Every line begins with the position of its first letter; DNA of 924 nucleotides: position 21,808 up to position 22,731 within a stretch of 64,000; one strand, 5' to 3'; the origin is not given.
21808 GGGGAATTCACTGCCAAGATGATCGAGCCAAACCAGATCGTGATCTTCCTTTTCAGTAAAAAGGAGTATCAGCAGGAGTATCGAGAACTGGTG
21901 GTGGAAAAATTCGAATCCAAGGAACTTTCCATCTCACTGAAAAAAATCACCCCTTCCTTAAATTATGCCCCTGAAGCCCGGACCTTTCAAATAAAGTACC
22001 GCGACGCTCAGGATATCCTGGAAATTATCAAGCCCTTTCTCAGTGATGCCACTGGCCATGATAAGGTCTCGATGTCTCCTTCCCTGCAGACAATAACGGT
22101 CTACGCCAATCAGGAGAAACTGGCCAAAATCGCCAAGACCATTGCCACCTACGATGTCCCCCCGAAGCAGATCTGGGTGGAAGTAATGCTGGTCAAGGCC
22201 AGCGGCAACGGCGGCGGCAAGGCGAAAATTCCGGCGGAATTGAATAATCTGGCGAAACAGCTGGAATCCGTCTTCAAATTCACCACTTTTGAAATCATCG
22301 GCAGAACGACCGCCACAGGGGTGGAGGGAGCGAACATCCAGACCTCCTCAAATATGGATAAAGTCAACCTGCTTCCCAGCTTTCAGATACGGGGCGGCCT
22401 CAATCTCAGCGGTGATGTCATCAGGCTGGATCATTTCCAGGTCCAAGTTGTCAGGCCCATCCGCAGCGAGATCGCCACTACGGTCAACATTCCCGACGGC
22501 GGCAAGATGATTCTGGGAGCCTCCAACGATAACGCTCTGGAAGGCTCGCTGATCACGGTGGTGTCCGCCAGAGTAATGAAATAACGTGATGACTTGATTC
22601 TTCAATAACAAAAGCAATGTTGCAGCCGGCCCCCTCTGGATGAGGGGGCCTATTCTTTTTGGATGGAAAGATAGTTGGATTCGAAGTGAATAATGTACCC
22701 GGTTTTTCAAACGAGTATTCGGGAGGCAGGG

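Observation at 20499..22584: ECF sigma / zf-HC2 anti-sigma module coupled to a 325-aa CarboxypepD_reg + secretin-N mini-secretin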

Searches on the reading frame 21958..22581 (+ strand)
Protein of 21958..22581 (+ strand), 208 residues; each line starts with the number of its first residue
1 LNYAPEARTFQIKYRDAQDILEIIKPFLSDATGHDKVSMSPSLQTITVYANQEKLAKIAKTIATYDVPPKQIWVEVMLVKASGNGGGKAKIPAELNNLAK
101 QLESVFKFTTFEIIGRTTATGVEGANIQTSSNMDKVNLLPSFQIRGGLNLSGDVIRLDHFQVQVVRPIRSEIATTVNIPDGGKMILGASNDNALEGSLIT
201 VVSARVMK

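Call 18: search_protein_representatives(alignment_id=A2)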
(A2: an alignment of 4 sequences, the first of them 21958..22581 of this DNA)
Query: 4 sequences, 212 profile positions. Proteins with E-value up to 0.001 (for the whole library): 1997; up to 1e-10: 502; up to 1e-30: 39. The best 150 are listed.
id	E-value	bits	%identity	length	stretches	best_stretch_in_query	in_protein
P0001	1.0e-99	349.0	-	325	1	6-212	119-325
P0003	1.3e-95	335.5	-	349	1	1-212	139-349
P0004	3.0e-73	262.4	-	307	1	1-212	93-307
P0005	1.4e-67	243.9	-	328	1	9-212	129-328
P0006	4.7e-58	212.8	-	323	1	13-211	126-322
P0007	1.9e-57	210.8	-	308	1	9-211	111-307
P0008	2.1e-57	210.7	-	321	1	5-212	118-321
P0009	3.0e-55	203.6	-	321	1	5-212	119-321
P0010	1.0e-54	201.9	-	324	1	9-211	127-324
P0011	1.2e-53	198.4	-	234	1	8-212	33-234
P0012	1.6e-53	198.0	-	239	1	10-211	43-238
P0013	1.3e-52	195.0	-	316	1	10-211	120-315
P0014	1.2e-50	188.6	-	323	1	10-210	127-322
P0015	1.1e-49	185.5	-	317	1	9-211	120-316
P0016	1.5e-48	181.7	-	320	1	10-210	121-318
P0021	1.9e-45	171.6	-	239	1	10-210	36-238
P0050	8.4e-25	104.1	-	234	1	9-211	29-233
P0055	1.8e-21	93.2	-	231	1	8-208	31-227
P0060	8.7e-21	91.0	-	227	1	11-210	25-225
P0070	1.5e-19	87.0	-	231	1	8-210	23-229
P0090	2.3e-17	79.8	-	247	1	9-211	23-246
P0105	8.3e-17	78.0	-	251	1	12-211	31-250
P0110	1.0e-16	77.7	-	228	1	5-208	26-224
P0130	6.0e-16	75.2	-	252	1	11-209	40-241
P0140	7.9e-16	74.8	-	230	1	10-208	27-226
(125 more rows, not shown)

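Call 24: search_protein_families(library=pfam, proteins=[P0011, P0012, P0021, P0050, P0055, P0060, P0070, P0090, P0110, P0130], max_evalue=0.1)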
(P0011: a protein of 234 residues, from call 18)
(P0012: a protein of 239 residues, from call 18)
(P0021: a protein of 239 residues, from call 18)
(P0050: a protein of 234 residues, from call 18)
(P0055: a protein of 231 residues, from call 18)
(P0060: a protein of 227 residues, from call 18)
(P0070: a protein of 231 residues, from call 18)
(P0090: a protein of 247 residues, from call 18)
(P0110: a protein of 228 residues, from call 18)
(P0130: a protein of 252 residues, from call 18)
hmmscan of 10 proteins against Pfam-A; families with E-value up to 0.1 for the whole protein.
P0011 (234 aa): 1 family
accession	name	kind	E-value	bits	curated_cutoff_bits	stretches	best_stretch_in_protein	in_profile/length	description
PF03958.22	Secretin_N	-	0.0026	18.4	28.2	1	39-98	4-69/69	Bacterial type II/III secretion system short domain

P0012 (239 aa): 2 families
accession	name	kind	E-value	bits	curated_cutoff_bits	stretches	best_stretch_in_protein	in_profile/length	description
PF03958.22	Secretin_N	-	0.00014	22.5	28.2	1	67-103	33-69/69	Bacterial type II/III secretion system short domain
PF05651.19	Diacid_rec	-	0.042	14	23.6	0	73-96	82-105/134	Putative sugar diacid recognition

P0021 (239 aa): 3 families
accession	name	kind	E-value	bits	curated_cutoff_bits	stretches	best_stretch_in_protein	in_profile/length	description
PF03958.22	Secretin_N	-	3.6e-06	27.5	28.2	1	38-97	3-69/69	Bacterial type II/III secretion system short domain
PF00263.26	Secretin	-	0.0041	17.2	27.5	1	161-219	59-120/169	Bacterial type II and III secretion system protein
PF25822.1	UBL_USP40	-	0.053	14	23.2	1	143-209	8-74/88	USP40 ubiquitin-like domain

P0050 (234 aa): 1 family
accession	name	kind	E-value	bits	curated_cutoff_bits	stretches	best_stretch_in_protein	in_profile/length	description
PF03958.22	Secretin_N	-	1.8e-07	31.7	28.2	1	32-87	2-67/69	Bacterial type II/III secretion system short domain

P0055 (231 aa): 2 families
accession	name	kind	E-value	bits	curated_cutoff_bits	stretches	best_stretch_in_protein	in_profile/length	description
PF03958.22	Secretin_N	-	1.4e-10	41.7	28.2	1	35-94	2-68/69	Bacterial type II/III secretion system short domain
PF14528.11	LAGLIDADG_3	-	0.041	14.6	22.5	1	45-95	1-52/82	LAGLIDADG-like domain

P0060 (227 aa): 2 families
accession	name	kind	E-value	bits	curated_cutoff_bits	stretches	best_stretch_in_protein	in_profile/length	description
PF03958.22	Secretin_N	-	2.3e-10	41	28.2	1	25-84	2-68/69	Bacterial type II/III secretion system short domain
PF12298.14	Bot1p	-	0.0069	17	23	1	52-99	16-63/172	Eukaryotic mitochondrial regulator protein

P0070 (231 aa): 1 family
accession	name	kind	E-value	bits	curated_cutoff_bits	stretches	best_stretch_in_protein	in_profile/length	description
PF03958.22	Secretin_N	-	0.0034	18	28.2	1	27-86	2-68/69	Bacterial type II/III secretion system short domain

P0090 (247 aa): 2 families
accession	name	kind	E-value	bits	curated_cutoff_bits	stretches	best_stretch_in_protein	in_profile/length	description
PF03958.22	Secretin_N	-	0.00022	21.8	28.2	1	25-81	1-67/69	Bacterial type II/III secretion system short domain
PF25190.1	Tad5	-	0.014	15.9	27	1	91-163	11-81/123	Type I Thoeris inhibitor Tad5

P0110 (228 aa): 1 family
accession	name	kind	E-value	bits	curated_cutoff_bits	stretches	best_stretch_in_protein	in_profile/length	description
PF03958.22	Secretin_N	-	0.00076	20.1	28.2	1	32-94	1-67/69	Bacterial type II/III secretion system short domain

P0130 (252 aa): 1 family
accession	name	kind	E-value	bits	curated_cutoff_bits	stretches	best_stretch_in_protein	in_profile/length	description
PF03958.22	Secretin_N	-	2.8e-14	53.5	28.2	1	40-101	1-67/69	Bacterial type II/III secretion system short domain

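Call 32: search_solved_structures(query=A3, max_evalue=1, show_alignments=3)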
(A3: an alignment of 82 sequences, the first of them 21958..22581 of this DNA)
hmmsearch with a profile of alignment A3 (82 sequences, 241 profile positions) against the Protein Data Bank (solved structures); distinct sequences matched with E-value up to 1: 31.
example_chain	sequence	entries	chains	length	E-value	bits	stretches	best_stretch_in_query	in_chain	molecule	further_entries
5wln_G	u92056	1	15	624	1.9e-19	73.4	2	24-91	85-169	Type II secretion system protein D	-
5zdh_A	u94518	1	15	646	1.3e-14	57.5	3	25-92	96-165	Type II secretion system protein D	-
4e9j_A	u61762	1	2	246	4.3e-14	55.9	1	20-91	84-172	General secretion pathway protein D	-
6i1x_A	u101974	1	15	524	5.1e-14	55.6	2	58-104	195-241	Type II secretion system protein D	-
4ec5_A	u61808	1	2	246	6.8e-14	55.2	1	20-91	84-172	General secretion pathway protein D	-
5ngi_A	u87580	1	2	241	7.2e-14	55.1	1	21-91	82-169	Type II secretion system protein D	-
5mp2_A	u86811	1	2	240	1.2e-13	54.5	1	20-91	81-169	Type II secretion system protein D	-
5wq9_A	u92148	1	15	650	1.6e-13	54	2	19-106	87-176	Type II secretion system protein D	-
5wq8_A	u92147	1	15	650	1.6e-13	54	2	19-106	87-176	Type II secretion system protein D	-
5wq7_A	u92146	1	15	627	1.9e-12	50.5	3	33-105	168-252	Putative type II secretion system protein D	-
6w6m_A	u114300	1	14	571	1.5e-11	47.6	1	30-104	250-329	Type IV pilus secretin PilQ family protein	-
6i1y_A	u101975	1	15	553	2.8e-11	46.7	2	33-98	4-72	General secretion pathway protein GspD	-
3ezj_A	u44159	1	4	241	5.4e-11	45.7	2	25-92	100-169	General secretion pathway protein GspD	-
9sh1_A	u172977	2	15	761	3.4e-10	43.1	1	28-107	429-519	Type IV pilus biogenesis and competence protein PilQ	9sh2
4av2_A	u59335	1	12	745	3.7e-10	43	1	28-107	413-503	TYPE IV PILUS BIOGENESIS AND COMPETENCE PROTEIN PILQ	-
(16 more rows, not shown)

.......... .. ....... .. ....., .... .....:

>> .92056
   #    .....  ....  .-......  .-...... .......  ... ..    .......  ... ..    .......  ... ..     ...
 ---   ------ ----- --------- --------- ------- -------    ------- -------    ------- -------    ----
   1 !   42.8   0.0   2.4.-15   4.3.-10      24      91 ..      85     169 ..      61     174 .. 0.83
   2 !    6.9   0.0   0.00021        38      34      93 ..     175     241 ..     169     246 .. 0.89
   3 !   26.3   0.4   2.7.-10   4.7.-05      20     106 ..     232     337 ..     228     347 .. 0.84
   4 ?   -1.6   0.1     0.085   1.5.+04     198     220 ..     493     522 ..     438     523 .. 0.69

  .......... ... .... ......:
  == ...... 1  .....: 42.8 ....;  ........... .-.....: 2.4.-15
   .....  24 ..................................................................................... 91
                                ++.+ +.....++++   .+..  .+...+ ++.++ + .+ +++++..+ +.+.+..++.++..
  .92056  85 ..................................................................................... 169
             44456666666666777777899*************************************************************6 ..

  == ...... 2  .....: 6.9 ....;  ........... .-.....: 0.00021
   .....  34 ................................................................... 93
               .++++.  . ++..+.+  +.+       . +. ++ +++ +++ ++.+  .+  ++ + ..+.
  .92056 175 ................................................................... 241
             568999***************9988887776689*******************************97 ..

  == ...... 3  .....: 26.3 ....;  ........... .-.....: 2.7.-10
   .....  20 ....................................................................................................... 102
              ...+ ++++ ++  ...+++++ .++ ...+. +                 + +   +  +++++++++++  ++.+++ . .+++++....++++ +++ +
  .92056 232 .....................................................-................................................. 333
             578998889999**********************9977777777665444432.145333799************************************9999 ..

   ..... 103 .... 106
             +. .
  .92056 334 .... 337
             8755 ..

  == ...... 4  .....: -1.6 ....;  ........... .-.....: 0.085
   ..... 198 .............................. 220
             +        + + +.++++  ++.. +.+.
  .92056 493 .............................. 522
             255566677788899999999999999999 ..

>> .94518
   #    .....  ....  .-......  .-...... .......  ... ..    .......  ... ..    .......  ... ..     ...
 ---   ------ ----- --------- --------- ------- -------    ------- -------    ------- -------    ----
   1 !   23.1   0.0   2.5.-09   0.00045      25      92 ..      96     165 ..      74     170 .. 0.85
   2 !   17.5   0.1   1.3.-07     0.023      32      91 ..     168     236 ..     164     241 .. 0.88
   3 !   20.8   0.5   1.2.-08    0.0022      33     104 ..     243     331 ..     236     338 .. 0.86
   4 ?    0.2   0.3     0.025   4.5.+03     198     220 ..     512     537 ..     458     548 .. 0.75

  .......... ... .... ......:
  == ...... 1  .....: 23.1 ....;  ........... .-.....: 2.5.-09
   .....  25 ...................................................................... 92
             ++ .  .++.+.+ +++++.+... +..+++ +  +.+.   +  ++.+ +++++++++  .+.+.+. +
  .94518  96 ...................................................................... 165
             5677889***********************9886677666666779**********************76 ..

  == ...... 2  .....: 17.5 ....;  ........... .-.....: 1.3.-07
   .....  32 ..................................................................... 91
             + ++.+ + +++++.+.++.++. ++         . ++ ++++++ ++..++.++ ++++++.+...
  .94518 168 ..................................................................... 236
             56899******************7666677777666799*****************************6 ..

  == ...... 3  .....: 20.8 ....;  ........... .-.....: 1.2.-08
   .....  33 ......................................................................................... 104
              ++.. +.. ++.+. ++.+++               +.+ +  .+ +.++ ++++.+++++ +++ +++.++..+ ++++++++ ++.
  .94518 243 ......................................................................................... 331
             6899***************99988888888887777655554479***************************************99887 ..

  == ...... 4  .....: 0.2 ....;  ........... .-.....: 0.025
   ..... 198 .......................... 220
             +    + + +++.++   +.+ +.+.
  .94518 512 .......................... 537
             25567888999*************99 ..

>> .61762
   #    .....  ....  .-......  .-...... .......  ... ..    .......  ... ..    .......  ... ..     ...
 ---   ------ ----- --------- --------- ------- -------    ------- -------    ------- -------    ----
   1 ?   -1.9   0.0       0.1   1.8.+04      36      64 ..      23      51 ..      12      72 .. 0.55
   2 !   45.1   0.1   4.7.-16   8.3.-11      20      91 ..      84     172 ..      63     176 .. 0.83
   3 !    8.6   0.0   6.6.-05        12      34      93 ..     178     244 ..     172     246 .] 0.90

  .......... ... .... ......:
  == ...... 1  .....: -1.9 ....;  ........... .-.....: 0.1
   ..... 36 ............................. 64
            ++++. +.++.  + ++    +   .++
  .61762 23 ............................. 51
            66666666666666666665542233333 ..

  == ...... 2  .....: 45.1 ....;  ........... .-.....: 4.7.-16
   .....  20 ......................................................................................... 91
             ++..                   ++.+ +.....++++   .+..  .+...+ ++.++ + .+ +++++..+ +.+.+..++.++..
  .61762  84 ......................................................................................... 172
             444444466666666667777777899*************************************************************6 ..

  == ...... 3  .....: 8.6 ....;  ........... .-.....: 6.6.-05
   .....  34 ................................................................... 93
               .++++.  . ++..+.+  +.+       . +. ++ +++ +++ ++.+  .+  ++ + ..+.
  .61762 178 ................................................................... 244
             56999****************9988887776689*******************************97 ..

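Call 40: find_homologous_proteins(query=A3, max_evalue=0.00001)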
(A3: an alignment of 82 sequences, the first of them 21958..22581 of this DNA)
Query A3 (82 sequences) (208 aa, profile of the alignment): 14 proteins with E <= 0.00001 among 8000 candidates.
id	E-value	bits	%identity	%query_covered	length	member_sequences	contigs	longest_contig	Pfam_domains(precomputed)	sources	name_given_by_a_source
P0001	1.6e-55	206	100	100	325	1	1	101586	PF13715.13,PF03958.23,PF13620.13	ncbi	-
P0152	9.1e-52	194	25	97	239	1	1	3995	PF03958.23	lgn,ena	-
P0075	4.5e-50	188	22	95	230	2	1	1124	PF03958.23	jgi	-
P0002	1.6e-48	183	62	97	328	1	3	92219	PF13715.13,PF03958.23,PF13620.13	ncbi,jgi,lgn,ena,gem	-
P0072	8.5e-47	178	22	98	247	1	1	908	PF03958.23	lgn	-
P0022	6.6e-43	165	36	96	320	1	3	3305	PF03958.23,PF13620.13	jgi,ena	-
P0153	1.0e-42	164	18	98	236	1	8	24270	PF03958.23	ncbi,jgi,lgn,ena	-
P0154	3.8e-42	163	20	97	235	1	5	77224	PF03958.23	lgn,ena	-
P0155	1.2e-36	145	19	98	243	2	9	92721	-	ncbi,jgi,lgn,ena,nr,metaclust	ncbi:MAG: hypothetical protein QGH45_18075 [Myxococcota bacterium]|nr:hypothetical protein [Myxococc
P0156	1.2e-9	56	34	17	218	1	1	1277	PF14559.13,PF13371.13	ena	-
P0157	4.6e-6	44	-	-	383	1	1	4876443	PF03958.23,PF00263.27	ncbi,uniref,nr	ncbi:porin [Cedecea neteri]|uniref:Porin n=1 Tax=Cedecea neteri TaxID=158822 RepID=A0A089Q046_9ENTR|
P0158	5.6e-6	44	-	-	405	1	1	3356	PF03958.23,PF00263.27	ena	-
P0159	7.1e-6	44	-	-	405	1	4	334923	PF03958.23,PF00263.27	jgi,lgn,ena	jgi:protein transport protein HofQ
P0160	8.0e-6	44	-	-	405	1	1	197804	PF03958.23,PF00263.27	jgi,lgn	jgi:protein transport protein HofQ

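Call 41: find_encoding_contigs(protein=P0155, flank=5000, max_places=2)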
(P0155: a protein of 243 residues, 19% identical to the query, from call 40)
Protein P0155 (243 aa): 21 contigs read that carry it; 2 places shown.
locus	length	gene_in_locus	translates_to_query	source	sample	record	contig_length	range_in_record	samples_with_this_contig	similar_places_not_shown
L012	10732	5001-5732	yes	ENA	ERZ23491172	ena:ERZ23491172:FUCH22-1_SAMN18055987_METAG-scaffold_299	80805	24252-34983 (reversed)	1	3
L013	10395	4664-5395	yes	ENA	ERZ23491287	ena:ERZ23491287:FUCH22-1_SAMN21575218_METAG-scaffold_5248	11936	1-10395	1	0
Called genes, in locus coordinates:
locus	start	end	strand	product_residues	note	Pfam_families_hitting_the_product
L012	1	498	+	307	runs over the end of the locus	PF02779:Transket_pyr, PF22613:Transketolase_C_1 (faint), PF02780:Transketolase_C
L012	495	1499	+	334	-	PF01408:GFO_IDH_MocA, PF02894:GFO_IDH_MocA_C, PF22725:GFO_IDH_MocA_C3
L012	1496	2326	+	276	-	PF04962:KduI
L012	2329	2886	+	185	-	PF01613:Flavin_Reduct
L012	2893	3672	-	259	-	-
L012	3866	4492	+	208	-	PF04542:Sigma70_r2, PF07638:Sigma70_ECF (weak), PF08281:Sigma70_r4_2, PF04545:Sigma70_r4 (weak)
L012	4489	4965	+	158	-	PF13490:zf-HC2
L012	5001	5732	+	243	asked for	-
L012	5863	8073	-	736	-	PF16683:TGase_elicitor, PF04151:PPC, PF16683:TGase_elicitor, PF04151:PPC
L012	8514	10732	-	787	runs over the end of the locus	-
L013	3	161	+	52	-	?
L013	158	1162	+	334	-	PF01408:GFO_IDH_MocA, PF02894:GFO_IDH_MocA_C, PF22725:GFO_IDH_MocA_C3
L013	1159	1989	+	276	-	PF04962:KduI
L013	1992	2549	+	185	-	PF01613:Flavin_Reduct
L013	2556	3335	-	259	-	-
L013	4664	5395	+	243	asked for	-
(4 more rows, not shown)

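Call 42: find_encoding_contigs(protein=P0154, flank=5000, max_places=2)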
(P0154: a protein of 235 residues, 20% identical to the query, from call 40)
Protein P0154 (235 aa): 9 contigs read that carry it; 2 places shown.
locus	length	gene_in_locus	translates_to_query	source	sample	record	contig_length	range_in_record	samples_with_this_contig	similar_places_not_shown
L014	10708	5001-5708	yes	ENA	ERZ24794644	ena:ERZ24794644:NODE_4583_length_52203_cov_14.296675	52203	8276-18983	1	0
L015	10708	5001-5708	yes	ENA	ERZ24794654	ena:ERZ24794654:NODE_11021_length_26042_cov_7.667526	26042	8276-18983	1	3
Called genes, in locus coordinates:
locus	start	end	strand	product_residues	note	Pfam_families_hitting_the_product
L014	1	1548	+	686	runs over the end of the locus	-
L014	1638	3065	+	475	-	PF07732:Cu-oxidase_3, PF00394:Cu-oxidase (faint), PF07731:Cu-oxidase_2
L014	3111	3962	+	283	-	-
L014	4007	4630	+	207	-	PF04542:Sigma70_r2, PF08281:Sigma70_r4_2, PF22233:PhyR_sigma-like (faint)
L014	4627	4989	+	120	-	-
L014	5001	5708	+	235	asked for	PF03958:Secretin_N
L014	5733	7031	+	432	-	PF01053:Cys_Met_Meta_PP, PF00155:Aminotran_1_2 (weak)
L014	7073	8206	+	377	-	PF00437:T2SSE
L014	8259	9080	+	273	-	-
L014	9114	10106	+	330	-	-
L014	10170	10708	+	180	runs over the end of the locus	-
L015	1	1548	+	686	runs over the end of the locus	-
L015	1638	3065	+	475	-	PF07732:Cu-oxidase_3, PF00394:Cu-oxidase (faint), PF07731:Cu-oxidase_2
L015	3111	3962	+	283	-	-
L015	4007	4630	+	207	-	PF04542:Sigma70_r2, PF08281:Sigma70_r4_2, PF22233:PhyR_sigma-like (faint)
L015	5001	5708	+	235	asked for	PF03958:Secretin_N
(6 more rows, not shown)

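Call 43: find_encoding_contigs(protein=P0153, flank=5000, max_places=2)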
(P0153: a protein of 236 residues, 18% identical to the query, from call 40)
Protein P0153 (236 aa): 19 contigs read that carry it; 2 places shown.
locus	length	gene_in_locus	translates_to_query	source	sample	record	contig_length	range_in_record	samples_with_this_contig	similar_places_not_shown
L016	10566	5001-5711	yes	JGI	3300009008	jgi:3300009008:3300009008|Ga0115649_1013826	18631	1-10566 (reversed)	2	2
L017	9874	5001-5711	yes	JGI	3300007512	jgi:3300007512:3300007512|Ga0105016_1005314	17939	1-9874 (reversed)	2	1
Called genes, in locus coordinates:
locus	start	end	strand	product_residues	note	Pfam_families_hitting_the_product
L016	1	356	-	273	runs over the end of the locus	-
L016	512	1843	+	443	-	PF02310:B12-binding, PF04055:Radical_SAM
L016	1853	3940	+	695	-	-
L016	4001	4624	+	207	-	PF04542:Sigma70_r2, PF08281:Sigma70_r4_2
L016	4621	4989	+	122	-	-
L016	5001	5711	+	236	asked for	PF03958:Secretin_N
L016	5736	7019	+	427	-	PF01053:Cys_Met_Meta_PP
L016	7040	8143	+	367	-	PF03283:PAE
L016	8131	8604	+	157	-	-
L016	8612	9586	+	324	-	-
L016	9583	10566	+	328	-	?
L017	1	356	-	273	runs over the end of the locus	-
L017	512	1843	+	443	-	PF02310:B12-binding, PF04055:Radical_SAM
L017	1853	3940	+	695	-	-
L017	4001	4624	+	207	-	PF04542:Sigma70_r2, PF08281:Sigma70_r4_2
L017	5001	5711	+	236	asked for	PF03958:Secretin_N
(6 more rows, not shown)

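Call 55: find_encoding_contigs(protein=P0090, flank=3500, max_places=1)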
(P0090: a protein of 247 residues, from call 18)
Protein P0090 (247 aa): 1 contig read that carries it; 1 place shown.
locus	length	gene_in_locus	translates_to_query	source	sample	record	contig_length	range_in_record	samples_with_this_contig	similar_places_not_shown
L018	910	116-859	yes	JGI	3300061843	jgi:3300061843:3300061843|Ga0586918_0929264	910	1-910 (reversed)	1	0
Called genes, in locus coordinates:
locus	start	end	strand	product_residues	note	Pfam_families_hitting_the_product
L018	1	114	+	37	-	?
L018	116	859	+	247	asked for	-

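Call 56: find_encoding_contigs(protein=P0021, flank=3500, max_places=1)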
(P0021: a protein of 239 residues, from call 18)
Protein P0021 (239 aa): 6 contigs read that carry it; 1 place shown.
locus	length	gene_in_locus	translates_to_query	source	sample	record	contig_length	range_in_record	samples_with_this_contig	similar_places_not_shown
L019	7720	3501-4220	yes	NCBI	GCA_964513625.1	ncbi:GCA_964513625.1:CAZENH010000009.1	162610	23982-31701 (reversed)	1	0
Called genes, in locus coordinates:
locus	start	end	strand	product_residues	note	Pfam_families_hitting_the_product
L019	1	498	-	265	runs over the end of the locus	PF02535:Zip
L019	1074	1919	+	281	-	PF02518:HATPase_c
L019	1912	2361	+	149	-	PF14213:DUF4325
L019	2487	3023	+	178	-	PF04542:Sigma70_r2, PF08281:Sigma70_r4_2, PF04545:Sigma70_r4 (weak)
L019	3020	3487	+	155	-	-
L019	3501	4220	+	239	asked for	PF03958:Secretin_N (weak)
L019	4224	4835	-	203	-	-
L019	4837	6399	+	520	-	PF13229:Beta_helix (faint)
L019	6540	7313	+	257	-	PF14512:TM1586_NiRdase, PF00881:Nitroreductase (faint)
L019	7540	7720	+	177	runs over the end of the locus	PF13801:Metal_resist, PF07813:LTXXQ, PF16231:DUF4890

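Call 57: find_encoding_contigs(protein=P0110, flank=3500, max_places=1)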
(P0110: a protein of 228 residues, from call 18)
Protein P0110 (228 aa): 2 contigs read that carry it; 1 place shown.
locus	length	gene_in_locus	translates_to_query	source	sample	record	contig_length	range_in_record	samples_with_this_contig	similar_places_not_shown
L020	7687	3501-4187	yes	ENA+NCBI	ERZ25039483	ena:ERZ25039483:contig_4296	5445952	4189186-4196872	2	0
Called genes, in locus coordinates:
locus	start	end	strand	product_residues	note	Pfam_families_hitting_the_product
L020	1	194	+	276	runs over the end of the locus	PF01569:PAP2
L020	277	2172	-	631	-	PF01433:Peptidase_M1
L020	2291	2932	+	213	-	PF04542:Sigma70_r2, PF08281:Sigma70_r4_2, PF04545:Sigma70_r4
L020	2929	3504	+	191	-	-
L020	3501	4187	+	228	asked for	-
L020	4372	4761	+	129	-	PF07715:Plug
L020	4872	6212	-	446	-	PF07394:DUF1501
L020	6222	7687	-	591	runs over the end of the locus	PF08811:DUF1800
